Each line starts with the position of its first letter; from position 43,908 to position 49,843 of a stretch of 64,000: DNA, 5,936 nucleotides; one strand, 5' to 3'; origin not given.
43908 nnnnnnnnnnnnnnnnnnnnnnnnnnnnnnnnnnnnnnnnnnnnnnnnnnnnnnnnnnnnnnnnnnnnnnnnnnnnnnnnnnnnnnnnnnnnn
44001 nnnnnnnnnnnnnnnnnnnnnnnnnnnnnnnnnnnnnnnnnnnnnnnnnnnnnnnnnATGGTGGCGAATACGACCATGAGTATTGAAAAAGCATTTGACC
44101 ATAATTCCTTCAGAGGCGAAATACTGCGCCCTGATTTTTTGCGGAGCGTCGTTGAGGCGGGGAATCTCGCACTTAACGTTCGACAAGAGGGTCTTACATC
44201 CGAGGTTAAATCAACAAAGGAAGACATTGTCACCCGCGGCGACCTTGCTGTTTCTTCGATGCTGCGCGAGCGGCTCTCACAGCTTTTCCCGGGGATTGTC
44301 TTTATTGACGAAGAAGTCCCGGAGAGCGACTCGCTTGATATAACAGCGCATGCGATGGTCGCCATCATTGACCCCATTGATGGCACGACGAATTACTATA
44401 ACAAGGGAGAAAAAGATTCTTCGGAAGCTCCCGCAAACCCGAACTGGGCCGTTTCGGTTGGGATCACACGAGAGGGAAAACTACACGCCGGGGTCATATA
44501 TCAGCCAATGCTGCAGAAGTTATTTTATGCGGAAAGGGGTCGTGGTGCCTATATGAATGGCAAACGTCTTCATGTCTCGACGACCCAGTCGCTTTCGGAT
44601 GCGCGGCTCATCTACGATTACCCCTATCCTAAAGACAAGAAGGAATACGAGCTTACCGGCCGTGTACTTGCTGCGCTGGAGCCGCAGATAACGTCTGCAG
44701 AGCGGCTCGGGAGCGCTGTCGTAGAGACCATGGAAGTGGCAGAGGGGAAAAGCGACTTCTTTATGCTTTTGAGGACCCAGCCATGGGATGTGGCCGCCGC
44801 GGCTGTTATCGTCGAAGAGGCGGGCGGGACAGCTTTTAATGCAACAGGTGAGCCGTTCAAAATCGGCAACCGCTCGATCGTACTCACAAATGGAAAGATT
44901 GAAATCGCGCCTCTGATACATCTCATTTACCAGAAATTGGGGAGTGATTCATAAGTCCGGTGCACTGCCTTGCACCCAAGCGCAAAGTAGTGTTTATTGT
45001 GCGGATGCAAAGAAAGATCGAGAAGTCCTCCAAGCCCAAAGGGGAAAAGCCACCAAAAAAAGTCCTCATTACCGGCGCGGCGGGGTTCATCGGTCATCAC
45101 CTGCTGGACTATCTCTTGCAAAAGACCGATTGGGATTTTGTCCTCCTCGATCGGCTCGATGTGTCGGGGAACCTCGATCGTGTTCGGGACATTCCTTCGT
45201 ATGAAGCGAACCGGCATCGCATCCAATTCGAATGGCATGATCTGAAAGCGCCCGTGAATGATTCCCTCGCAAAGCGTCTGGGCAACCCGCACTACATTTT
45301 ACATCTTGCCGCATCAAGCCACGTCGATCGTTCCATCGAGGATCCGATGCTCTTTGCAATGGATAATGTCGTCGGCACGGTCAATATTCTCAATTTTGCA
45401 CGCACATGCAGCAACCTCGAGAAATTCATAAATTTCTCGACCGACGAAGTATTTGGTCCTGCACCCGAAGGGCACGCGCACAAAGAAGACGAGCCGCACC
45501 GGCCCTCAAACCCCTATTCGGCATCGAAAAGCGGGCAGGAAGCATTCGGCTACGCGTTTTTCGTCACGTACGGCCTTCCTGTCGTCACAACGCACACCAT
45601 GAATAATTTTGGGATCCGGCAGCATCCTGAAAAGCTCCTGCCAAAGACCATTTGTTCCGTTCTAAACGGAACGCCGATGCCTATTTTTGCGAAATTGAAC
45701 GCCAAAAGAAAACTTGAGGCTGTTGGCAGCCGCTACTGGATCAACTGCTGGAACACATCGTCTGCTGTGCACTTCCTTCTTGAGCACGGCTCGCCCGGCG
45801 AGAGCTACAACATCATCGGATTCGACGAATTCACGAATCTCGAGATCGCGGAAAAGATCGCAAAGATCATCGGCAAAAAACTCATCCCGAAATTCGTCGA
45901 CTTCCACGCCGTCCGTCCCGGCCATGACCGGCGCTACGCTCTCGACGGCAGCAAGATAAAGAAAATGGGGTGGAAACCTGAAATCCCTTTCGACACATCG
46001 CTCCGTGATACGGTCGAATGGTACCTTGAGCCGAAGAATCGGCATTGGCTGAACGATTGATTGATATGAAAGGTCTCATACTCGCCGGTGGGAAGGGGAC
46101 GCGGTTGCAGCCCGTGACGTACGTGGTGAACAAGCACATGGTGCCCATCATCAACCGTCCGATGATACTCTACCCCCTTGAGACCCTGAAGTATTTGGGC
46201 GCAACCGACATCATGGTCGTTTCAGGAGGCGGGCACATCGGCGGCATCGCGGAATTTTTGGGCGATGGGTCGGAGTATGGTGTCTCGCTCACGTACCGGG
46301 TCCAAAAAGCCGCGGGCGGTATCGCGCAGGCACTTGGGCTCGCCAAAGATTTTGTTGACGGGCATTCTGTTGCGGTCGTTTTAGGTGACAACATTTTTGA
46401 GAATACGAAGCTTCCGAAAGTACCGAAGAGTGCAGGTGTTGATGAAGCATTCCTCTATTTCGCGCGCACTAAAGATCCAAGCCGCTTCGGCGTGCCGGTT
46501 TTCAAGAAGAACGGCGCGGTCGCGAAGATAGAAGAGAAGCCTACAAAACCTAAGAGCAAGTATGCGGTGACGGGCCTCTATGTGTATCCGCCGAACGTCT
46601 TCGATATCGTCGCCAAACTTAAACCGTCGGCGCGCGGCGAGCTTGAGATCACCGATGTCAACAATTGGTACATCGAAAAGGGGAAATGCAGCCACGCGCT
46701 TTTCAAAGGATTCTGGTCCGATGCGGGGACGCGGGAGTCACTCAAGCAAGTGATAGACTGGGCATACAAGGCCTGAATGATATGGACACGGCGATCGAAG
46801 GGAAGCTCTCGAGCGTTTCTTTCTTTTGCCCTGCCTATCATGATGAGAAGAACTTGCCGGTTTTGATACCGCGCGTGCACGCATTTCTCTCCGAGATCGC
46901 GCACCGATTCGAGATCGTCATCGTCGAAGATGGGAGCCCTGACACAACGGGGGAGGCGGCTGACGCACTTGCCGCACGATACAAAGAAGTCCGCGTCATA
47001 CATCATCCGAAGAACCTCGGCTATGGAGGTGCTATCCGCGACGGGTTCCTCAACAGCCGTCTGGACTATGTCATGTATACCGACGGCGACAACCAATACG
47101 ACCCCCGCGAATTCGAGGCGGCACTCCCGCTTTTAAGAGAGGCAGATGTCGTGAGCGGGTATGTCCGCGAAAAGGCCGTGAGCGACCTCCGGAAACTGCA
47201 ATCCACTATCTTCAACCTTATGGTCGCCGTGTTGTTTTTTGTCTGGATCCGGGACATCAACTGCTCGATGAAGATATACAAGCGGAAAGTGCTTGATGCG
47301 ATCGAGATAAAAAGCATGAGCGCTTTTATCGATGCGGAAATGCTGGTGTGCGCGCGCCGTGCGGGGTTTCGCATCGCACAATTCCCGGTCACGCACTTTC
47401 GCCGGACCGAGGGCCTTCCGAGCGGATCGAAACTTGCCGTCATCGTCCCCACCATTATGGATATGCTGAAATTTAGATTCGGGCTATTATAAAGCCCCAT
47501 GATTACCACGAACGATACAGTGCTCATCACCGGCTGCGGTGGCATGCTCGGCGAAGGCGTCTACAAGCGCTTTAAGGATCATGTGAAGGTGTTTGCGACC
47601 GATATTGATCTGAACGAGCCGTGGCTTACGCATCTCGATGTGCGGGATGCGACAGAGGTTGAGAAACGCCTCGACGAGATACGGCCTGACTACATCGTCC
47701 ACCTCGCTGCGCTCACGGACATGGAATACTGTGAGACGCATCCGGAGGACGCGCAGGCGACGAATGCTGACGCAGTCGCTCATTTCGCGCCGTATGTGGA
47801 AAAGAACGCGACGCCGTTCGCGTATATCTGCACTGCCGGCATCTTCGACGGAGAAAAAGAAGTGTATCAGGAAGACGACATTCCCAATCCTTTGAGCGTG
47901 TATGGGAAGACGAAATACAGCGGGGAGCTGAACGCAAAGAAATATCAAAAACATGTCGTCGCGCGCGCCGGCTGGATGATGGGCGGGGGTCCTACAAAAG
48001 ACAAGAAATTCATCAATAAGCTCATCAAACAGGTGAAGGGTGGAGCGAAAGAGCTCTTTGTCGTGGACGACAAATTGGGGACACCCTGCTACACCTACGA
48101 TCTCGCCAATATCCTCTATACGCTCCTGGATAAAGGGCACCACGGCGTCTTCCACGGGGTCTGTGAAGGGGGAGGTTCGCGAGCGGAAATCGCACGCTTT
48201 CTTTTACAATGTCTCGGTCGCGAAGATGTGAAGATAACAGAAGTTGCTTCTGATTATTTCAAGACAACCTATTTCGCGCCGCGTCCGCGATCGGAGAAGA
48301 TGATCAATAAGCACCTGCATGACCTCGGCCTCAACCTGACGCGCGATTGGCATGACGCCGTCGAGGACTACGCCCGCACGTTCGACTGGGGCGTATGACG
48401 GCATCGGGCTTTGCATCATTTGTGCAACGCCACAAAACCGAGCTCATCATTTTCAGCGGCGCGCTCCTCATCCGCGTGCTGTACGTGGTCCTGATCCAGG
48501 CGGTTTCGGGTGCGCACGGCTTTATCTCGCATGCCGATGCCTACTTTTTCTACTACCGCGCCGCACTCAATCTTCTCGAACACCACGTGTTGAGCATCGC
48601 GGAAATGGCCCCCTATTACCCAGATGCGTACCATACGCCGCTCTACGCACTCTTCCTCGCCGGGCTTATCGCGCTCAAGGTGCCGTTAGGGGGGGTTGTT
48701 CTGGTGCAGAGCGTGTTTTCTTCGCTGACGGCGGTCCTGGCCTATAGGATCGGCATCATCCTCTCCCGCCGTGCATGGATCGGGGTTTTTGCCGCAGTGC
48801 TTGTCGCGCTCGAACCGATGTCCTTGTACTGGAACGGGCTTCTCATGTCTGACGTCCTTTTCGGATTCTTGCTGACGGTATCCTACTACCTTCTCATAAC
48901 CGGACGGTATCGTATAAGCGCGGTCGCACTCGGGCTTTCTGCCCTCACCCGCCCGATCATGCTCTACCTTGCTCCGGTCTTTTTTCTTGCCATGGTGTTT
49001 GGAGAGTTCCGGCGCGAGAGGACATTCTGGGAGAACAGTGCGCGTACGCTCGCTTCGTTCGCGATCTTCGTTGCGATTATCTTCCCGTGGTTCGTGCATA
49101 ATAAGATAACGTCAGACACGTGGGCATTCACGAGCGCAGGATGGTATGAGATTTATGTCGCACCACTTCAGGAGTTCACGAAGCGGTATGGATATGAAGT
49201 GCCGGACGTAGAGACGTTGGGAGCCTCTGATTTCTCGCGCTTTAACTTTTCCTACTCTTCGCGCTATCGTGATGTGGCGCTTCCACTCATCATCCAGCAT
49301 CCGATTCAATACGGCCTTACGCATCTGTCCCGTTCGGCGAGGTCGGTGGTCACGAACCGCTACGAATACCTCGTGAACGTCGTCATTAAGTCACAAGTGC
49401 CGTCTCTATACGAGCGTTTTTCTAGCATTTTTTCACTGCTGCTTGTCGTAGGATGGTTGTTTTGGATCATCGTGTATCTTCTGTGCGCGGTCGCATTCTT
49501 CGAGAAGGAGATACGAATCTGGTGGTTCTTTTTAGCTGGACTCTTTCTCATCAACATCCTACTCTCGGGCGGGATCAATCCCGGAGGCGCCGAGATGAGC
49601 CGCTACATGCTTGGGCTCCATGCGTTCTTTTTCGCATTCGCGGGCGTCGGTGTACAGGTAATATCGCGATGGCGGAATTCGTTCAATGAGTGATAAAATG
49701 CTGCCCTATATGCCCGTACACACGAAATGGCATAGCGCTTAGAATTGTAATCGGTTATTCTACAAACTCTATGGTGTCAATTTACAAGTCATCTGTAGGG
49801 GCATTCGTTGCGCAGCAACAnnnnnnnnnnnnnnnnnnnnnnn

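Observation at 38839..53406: Duplicated three-gene cassette [zinc-ribbon C-methyltransferase - Gfo/Idh/MocA - FAD oxidoreductase] flanked by GT-C enzymes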

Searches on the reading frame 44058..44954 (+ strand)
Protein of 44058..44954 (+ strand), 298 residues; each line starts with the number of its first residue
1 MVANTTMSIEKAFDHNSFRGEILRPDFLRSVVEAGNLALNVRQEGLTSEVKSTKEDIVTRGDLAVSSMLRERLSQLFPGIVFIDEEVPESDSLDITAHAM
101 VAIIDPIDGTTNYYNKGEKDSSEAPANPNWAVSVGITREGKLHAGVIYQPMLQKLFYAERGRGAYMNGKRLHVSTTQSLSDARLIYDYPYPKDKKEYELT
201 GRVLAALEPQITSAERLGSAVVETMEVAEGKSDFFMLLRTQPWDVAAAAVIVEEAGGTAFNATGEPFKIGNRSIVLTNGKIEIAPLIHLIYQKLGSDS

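Call 4: search_protein_families(library=pfam, proteins=[window:44058-44954:+], max_evalue=0.01)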
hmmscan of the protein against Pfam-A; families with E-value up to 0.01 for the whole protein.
window:44058-44954:+ (298 aa): 1 family
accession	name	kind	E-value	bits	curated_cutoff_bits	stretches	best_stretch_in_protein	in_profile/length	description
PF00459.30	Inositol_P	-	8.8e-56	189.8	27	1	32-286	14-262/271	Inositol monophosphatase family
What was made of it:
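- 44058..44954 (+): Inositol-monophosphatase-family phosphatase, role unknown. PF00459 E 8.8e-56 (call 4).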

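Call 51: search_protein_families(library=ncbifam, proteins=[window:44058-44954:+], max_evalue=1e-10)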
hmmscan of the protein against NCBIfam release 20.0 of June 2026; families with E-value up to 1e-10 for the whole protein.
window:44058-44954:+ (298 aa): 6 families
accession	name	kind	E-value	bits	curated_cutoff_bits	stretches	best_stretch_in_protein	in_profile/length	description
TIGR02067.1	his_9_HisN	equivalog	3.8e-33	115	275.15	1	41-281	19-243/252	histidinol-phosphatase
NF008027.1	PRK10757.1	equivalog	2e-27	95.8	332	1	30-281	11-249/267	inositol-1-monophosphatase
TIGR01331.1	bisphos_cysQ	equivalog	1.2e-26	93.9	228.8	1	31-280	9-245/250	3'(2'),5'-bisphosphate nucleotidase CysQ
NF009321.0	PRK12676.1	equivalog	4e-26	91.6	264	1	78-270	64-237/264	bifunctional fructose-bisphosphatase/inositol-phosphate phosphatase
NF010678.0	PRK14076.1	equivalog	4.9e-12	45.5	493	1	80-268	63-257/570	bifunctional NADP phosphatase/NAD kinase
NF008182.0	PRK10931.1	equivalog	1.3e-11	44.1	379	1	33-275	11-236/246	3'(2'),5'-bisphosphate nucleotidase CysQ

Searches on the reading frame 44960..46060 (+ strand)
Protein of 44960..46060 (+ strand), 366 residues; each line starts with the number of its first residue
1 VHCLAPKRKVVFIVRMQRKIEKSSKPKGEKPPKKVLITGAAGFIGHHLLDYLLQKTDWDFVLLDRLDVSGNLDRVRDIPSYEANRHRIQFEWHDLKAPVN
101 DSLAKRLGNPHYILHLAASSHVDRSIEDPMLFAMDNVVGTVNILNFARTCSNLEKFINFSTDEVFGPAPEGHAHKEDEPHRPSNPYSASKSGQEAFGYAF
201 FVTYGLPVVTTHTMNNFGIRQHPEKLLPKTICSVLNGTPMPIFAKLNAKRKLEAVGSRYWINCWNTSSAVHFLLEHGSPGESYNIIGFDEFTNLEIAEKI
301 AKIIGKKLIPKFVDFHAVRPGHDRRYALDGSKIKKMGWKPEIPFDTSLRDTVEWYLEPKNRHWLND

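Call 4: search_protein_families(library=pfam, proteins=[window:44960-46060:+], max_evalue=0.01)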
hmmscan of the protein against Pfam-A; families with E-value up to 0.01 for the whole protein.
window:44960-46060:+ (366 aa): 6 families
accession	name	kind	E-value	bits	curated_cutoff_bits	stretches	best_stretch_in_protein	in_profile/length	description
PF16363.11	GDP_Man_Dehyd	-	1e-53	183.4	27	1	36-351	1-332/332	GDP-mannose 4,6 dehydratase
PF01370.27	Epimerase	-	5e-41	141.1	20.9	1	35-285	1-239/240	NAD dependent epimerase/dehydratase family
PF07993.18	NAD_binding_4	-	1.1e-12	48.2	20.1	1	37-180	1-171/258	Male sterility protein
PF02719.21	Polysacc_synt_2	-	1.6e-12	47.6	20.2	1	35-167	1-134/293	Polysaccharide biosynthesis protein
PF04321.23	RmlD_sub_bind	-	2.3e-09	37.2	27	1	34-194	2-133/287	RmlD substrate binding domain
PF01073.25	3Beta_HSD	-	1.6e-08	34.4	22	1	36-194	1-154/280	3-beta hydroxysteroid dehydrogenase/isomerase family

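Call 51: search_protein_families(library=ncbifam, proteins=[window:44960-46060:+], max_evalue=1e-10)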
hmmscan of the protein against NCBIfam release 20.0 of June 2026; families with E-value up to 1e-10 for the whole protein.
window:44960-46060:+ (366 aa): 11 families
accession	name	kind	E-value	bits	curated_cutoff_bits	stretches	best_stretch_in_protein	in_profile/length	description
TIGR01181.1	dTDP_gluc_dehyt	equivalog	1.5e-77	260.8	365.1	1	34-363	1-317/321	dTDP-glucose 4,6-dehydratase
NF007490.0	PRK10084.1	subfamily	2.7e-60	204.3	649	1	34-365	2-342/361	dTDP-glucose 4,6-dehydratase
NF007582.0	PRK10217.1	equivalog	1.3e-56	192.2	698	1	33-363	2-337/355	dTDP-glucose 4,6-dehydratase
TIGR04180.1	EDH_00030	hypoth_equivalog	2.7e-28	98.9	475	1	35-341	1-295/297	NAD-dependent 4,6-dehydratase LegB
TIGR01179.1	galE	equivalog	1.2e-22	80.2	262.3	1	34-356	1-326/332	UDP-glucose 4-epimerase GalE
NF011728.1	PRK15181.1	equivalog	9.9e-20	70.8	760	1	31-356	14-338/348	Vi polysaccharide biosynthesis UDP-N-acetylglucosaminuronic acid C-4 epimerase TviC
TIGR02622.1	CDP_4_6_dhtase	equivalog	6.8e-19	68.2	278.45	1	33-200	5-168/352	CDP-glucose 4,6-dehydratase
TIGR01472.1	gmd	equivalog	1.3e-15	57.5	415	1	33-233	1-201/342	GDP-mannose 4,6-dehydratase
NF008872.0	PRK11908.1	equivalog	2.4e-11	43.3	294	0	33-173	2-130/349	bifunctional UDP-4-keto-pentose/UDP-xylose synthase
TIGR03466.1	HpnA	hypoth_equivalog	3.3e-11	42.7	367.65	0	34-307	2-249/327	hopanoid-associated sugar epimerase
TIGR02197.1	heptose_epim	equivalog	6.7e-11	41.9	274.6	1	35-191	1-143/316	ADP-glyceromanno-heptose 6-epimerase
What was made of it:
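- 45005..46060 (+): dTDP-glucose 4,6-dehydratase-like SDR (RmlB-like). TIGR01181 E 1.5e-77, 261 bits, below the 365 cut-off (call 51).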

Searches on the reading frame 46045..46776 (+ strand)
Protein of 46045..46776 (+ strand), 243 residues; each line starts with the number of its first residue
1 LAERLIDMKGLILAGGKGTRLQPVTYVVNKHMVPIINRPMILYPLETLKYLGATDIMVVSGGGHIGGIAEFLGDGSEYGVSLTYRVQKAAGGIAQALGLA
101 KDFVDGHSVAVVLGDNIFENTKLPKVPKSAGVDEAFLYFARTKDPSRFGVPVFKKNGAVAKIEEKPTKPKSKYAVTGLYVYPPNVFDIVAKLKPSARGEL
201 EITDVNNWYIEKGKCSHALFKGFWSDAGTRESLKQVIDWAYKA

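Call 4: search_protein_families(library=pfam, proteins=[window:46045-46776:+], max_evalue=0.01)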
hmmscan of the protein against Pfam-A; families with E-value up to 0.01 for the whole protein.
window:46045-46776:+ (243 aa): 2 families
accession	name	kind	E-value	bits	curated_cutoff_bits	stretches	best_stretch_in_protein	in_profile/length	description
PF00483.29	NTP_transferase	-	2.9e-53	181.4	21.2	1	9-236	1-238/245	Nucleotidyl transferase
PF12804.13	NTP_transf_3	-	2.4e-08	34.7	27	1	10-119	1-99/160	MobA-like NTP transferase domain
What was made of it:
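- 46066..46776 (+): Glucose-1-phosphate thymidylyltransferase-like (RmlA-like). PF00483 (call 4).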

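Call 51: search_protein_families(library=ncbifam, proteins=[window:46045-46776:+], max_evalue=1e-10)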
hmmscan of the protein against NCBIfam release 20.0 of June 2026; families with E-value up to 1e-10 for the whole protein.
window:46045-46776:+ (243 aa): 13 families
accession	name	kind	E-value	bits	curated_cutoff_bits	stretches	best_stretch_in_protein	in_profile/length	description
TIGR01207.1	rmlA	equivalog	1.6e-69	234.2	360.65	1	9-236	1-232/286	glucose-1-phosphate thymidylyltransferase RfbA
NF012024.0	PRK15480.1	equivalog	5.8e-66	222.6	588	1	8-235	4-235/292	glucose-1-phosphate thymidylyltransferase RfbA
TIGR01208.1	rmlA_long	equivalog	5.6e-59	199.8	320.25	1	9-237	1-231/353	glucose-1-phosphate thymidylyltransferase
TIGR03992.1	Arch_glmU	subfamily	2.5e-46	158.3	292.1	1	8-229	1-216/393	bifunctional sugar-1-phosphate nucleotidylyltransferase/acetyltransferase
NF041313.1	UDPGP_AglF_Halo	equivalog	6.2e-37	127.3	400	1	8-231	1-225/234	UTP--glucose-1-phosphate uridylyltransferase AglF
NF041173.1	Sug_nt_acttase_Thmprot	equivalog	2.1e-32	112.6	600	1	8-230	1-217/405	bifunctional sugar-1-phosphate nucleotidylyltransferase/acetyltransferase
NF045761.1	NAMPUrTaseMurU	equivalog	1.1e-23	84.3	250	1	8-236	1-223/226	N-acetylmuramate alpha-1-phosphate uridylyltransferase MurU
TIGR01099.1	galU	equivalog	1.2e-22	80.8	326.8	1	81-231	95-256/261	UTP--glucose-1-phosphate uridylyltransferase GalU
NF052502.1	man1P_GTase_Rv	exception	3.9e-20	72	440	1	10-194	3-187/352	mannose-1-phosphate guanylyltransferase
NF003670.0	PRK05293.1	equivalog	2.1e-13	49.9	470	0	141-234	156-252/382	glucose-1-phosphate adenylyltransferase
TIGR01173.1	glmU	equivalog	6.5e-13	48.3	366.85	1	11-216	4-209/452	bifunctional UDP-N-acetylglucosamine diphosphorylase/glucosamine-1-phosphate N-acetyltransferase GlmU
NF049965.1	GlMnHpPGnyltfHddC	equivalog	1.1e-12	48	300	1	8-190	1-176/221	D-glycero-D-manno-heptose 1-phosphate guanosyltransferase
NF009928.0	PRK13389.1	equivalog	2.9e-12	46.4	548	0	9-61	10-62/302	UTP--glucose-1-phosphate uridylyltransferase GalU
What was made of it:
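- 46066..46776 (+): TIGR01207 E 1.6e-69, below cut-off (call 51).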

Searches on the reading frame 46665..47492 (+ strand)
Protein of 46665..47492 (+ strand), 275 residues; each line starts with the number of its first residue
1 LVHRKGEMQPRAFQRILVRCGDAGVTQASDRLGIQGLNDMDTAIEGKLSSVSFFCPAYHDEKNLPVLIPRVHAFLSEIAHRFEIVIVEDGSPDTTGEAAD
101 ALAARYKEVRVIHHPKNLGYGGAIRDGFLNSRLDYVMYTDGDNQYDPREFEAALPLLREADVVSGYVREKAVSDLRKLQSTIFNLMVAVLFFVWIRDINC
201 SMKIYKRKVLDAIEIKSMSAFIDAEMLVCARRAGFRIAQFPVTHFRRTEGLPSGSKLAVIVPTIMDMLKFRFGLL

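Call 4: search_protein_families(library=pfam, proteins=[window:46665-47492:+], max_evalue=0.01)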
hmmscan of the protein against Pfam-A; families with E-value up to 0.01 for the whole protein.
window:46665-47492:+ (275 aa): 3 families
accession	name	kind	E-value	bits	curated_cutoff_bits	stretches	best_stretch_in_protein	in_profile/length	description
PF00535.33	Glycos_transf_2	-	6.3e-24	85.2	23.3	1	53-212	2-166/168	Glycosyl transferase family 2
PF13641.12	Glyco_tranf_2_3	-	3.7e-10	40.7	27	1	51-243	3-207/230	Glycosyltransferase like family 2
PF10111.15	Glyco_tranf_2_2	-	0.00033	20.7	27.3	1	79-157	27-106/276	Glycosyltransferase like family 2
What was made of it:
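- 46782..47492 (+): Short GT2, ArnC / dolichyl-phosphate-hexose-transferase-like: candidate polyprenyl-phosphate sugar synthase. PF00535 (call 4).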

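Call 51: search_protein_families(library=ncbifam, proteins=[window:46665-47492:+], max_evalue=1e-10)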
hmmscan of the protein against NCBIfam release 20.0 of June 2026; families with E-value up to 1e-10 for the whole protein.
window:46665-47492:+ (275 aa): 5 families
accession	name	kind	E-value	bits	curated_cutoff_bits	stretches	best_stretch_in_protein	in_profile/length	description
NF007986.1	PRK10714.1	equivalog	1.2e-19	70.5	529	1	47-250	4-206/316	undecaprenyl-phosphate 4-deoxy-4-formamido-L-arabinose transferase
TIGR03937.1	PgaC_IcaA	equivalog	3e-14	52.8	422.3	1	45-148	41-141/407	poly-beta-1,6-N-acetyl-D-glucosamine synthase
NF041391.1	DPhHxTase_Halo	equivalog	9.7e-14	50.9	375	1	80-247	23-186/213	dolichyl-phosphate hexose transferase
TIGR04182.1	glyco_TIGR04182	equivalog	4.5e-13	49.2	325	1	83-250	29-196/293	S-layer glycoprotein N-glycosyltransferase AglJ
NF047588.1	GlcsyltransPgfSStrep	equivalog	1e-12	47.9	500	1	54-213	6-167/308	glycosyltransferase PgfS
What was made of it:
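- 46782..47492 (+): NCBIfam NF007986 E 1.2e-19 and NF041391, both below cut-off (call 51).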

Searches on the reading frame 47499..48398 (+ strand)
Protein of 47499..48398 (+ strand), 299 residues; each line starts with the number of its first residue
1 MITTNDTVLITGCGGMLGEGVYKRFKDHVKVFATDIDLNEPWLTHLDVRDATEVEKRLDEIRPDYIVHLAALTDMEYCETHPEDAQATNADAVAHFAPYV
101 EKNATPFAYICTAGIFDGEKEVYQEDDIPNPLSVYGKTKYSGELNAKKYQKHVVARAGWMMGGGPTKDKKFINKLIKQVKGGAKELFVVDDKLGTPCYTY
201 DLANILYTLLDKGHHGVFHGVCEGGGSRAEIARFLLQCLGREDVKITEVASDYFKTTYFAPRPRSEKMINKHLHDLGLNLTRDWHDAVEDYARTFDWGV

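Call 4: search_protein_families(library=pfam, proteins=[window:47499-48398:+], max_evalue=0.01)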
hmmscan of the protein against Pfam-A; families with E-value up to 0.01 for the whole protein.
window:47499-48398:+ (299 aa): 4 families
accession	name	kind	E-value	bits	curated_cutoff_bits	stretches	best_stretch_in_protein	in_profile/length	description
PF04321.23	RmlD_sub_bind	-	2.4e-54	184.8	27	1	7-294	2-284/287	RmlD substrate binding domain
PF01370.27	Epimerase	-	2.5e-19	70.1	20.9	1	8-213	1-231/240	NAD dependent epimerase/dehydratase family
PF16363.11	GDP_Man_Dehyd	-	3.6e-11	43.6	27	1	42-200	55-225/332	GDP-mannose 4,6 dehydratase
PF02719.21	Polysacc_synt_2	-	1.1e-06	28.4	20.2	1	47-151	62-154/293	Polysaccharide biosynthesis protein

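Call 51: search_protein_families(library=ncbifam, proteins=[window:47499-48398:+], max_evalue=1e-10)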
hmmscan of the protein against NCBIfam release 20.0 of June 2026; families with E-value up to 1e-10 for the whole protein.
window:47499-48398:+ (299 aa): 2 families
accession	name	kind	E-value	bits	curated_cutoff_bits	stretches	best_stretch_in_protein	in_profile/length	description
TIGR01214.1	rmlD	equivalog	2.3e-54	184.4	224.05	1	7-291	1-281/285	dTDP-4-dehydrorhamnose reductase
NF007440.0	PRK09987.1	equivalog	8.9e-20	71.2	308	1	47-288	39-286/299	dTDP-4-dehydrorhamnose reductase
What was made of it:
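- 47499..48398 (+): RmlD-like 4-ketoreductase; the usual neighbour of FAD1 orthologues elsewhere. TIGR01214 E 2.3e-54, below cut-off (call 51).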

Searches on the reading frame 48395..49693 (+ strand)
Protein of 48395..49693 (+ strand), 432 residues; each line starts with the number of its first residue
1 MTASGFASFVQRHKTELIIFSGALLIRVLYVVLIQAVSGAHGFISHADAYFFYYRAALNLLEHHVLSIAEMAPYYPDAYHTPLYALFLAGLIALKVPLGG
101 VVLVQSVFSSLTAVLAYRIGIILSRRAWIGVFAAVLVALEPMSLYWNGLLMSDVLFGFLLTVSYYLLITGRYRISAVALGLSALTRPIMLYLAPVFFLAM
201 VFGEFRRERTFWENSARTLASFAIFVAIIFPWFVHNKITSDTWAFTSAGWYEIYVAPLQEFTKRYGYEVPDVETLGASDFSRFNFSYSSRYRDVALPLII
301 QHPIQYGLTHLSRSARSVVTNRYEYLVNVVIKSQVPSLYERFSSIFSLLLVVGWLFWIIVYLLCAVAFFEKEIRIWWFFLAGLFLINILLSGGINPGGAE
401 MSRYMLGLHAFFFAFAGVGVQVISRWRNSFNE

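Call 3: search_protein_families(library=pfam, proteins=[window:48395-49693:+], max_evalue=0.01)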
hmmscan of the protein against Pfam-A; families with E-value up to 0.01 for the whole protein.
window:48395-49693:+ (432 aa): 0 families
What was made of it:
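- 48395..49693 (+): Unannotated multi-pass membrane protein, a GT-C paralogue. No Pfam hit (call 3).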

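Call 8: search_protein_families(library=ncbifam, proteins=[window:48395-49693:+], max_evalue=0.001)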
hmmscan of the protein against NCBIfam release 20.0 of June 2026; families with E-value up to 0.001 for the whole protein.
window:48395-49693:+ (432 aa): 1 family
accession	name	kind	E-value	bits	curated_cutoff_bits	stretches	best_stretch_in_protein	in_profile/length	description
NF046093.1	AZOBR_p60025_fam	subfamily_domain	0.00074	18.8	150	1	48-226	63-231/232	AZOBR_p60025 family cell surface glycopolymer formation protein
